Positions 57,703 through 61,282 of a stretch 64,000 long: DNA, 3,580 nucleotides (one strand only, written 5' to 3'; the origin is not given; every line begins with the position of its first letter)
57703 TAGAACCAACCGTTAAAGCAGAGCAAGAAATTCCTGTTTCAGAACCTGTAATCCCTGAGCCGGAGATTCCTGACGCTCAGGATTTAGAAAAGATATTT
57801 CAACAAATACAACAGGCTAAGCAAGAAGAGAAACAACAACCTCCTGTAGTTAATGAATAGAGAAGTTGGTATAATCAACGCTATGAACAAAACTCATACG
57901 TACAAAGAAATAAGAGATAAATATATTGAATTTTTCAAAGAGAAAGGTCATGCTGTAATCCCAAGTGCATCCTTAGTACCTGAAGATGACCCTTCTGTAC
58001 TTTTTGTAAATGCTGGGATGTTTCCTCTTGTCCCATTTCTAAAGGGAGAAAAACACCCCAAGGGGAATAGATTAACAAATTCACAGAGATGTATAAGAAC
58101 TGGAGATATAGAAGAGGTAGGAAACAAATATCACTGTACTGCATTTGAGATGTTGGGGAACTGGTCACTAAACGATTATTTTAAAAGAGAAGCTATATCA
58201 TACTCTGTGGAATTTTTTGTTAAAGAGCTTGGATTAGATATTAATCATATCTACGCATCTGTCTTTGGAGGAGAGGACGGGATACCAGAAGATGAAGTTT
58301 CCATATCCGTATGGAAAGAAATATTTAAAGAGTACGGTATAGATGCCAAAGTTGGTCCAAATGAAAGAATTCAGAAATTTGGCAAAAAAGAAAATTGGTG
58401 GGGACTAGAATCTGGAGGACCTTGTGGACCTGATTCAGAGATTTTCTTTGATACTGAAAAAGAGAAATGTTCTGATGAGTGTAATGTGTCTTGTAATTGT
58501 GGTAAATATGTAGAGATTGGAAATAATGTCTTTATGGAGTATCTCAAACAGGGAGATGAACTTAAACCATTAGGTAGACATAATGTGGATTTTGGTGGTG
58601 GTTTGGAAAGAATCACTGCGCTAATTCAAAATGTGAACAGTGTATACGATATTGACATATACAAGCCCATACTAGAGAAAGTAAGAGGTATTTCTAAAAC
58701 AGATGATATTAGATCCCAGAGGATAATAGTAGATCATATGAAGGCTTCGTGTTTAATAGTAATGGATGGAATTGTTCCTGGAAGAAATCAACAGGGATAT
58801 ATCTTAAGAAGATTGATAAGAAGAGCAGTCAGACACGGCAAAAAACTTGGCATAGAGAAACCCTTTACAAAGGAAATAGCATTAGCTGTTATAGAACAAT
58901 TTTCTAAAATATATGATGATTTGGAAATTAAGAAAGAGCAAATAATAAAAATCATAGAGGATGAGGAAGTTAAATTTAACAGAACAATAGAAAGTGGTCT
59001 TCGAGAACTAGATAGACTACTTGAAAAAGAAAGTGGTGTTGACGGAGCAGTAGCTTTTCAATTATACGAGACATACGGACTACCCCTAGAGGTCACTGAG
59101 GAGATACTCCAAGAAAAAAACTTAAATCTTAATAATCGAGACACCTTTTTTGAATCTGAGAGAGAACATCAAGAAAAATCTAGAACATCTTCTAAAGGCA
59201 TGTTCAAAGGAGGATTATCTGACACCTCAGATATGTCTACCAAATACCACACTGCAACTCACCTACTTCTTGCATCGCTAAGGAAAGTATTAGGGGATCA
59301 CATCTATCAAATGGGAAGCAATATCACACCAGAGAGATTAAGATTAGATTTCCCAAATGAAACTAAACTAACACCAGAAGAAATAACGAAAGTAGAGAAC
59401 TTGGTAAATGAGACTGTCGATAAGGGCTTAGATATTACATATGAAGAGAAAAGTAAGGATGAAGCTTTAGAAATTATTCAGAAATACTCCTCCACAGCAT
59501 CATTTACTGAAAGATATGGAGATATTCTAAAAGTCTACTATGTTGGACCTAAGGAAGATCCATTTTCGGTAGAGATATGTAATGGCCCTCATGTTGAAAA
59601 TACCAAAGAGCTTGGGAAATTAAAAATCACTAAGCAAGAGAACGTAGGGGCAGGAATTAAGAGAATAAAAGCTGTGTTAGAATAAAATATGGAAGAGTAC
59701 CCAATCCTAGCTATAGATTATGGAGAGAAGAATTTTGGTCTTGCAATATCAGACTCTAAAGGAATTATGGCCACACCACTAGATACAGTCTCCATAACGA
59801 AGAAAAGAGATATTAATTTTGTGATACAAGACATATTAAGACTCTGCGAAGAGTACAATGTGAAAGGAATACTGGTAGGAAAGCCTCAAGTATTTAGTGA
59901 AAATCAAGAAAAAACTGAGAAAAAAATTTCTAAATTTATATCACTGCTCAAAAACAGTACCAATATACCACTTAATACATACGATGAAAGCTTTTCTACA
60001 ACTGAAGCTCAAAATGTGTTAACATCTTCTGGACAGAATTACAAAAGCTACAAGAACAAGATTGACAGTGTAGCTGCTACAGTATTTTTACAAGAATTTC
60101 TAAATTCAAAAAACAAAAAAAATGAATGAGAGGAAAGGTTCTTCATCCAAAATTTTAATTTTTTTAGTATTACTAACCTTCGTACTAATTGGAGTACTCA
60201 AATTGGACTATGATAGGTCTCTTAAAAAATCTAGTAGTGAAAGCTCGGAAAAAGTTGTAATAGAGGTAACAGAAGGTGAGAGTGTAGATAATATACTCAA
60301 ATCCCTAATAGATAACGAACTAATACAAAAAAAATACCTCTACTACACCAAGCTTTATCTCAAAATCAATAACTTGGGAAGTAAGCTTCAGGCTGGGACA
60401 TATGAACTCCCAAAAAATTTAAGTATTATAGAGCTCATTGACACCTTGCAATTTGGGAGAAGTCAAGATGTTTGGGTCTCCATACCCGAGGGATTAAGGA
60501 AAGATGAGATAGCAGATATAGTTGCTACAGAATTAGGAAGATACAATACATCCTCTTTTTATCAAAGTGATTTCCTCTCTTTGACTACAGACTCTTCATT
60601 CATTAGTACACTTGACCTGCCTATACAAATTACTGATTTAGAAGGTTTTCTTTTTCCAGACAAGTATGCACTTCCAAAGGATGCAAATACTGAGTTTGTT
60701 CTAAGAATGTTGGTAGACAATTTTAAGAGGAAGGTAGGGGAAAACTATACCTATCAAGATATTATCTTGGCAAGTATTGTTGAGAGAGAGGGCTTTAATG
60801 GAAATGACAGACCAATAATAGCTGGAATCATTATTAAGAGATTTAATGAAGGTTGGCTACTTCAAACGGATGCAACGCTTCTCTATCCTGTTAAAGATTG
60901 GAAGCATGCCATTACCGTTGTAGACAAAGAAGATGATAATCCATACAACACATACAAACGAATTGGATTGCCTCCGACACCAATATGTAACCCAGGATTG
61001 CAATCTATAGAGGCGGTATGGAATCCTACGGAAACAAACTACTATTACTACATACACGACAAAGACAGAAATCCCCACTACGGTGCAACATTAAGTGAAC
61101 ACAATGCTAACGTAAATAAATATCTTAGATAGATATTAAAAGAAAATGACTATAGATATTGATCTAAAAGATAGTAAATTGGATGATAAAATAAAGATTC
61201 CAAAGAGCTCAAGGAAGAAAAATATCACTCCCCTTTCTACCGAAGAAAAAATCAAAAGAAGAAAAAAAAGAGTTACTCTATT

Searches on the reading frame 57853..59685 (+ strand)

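Call 61: search_protein_families(library=pfam, proteins=[window:57853-59685:+], max_evalue=0.001)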
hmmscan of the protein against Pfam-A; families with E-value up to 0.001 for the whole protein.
window:57853-59685:+ (610 aa): 2 families
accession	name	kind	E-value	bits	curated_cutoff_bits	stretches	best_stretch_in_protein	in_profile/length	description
PF01411.24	tRNA-synt_2c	-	3.5e-129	432.3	30.3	1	19-457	1-444/552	tRNA synthetases class II (A)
PF07973.19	tRNA_SAD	-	9e-13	48.4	24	1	560-605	2-43/44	Threonyl and Alanyl tRNA synthetase second additional domain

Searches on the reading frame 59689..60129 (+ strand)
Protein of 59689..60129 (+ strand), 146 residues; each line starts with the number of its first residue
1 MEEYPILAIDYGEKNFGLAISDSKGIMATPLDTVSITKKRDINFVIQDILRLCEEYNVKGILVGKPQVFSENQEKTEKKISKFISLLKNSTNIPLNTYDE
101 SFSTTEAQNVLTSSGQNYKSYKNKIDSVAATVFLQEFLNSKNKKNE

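Call 61: search_protein_families(library=pfam, proteins=[window:59689-60129:+], max_evalue=0.001)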
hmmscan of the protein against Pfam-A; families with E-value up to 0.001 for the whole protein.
window:59689-60129:+ (146 aa): 1 family
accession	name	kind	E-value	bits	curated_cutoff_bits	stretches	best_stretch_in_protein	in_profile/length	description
PF03652.20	RuvX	-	1.1e-33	116.9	29.2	1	6-139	3-133/134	Holliday junction resolvase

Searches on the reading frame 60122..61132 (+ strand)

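Call 61: search_protein_families(library=pfam, proteins=[window:60122-61132:+], max_evalue=0.001)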
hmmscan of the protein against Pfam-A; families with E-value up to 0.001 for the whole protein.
window:60122-61132:+ (336 aa): 1 family
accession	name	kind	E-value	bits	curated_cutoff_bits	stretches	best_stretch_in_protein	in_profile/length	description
PF02618.21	YceG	-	1.5e-69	235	32.4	1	47-333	1-275/275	YceG-like family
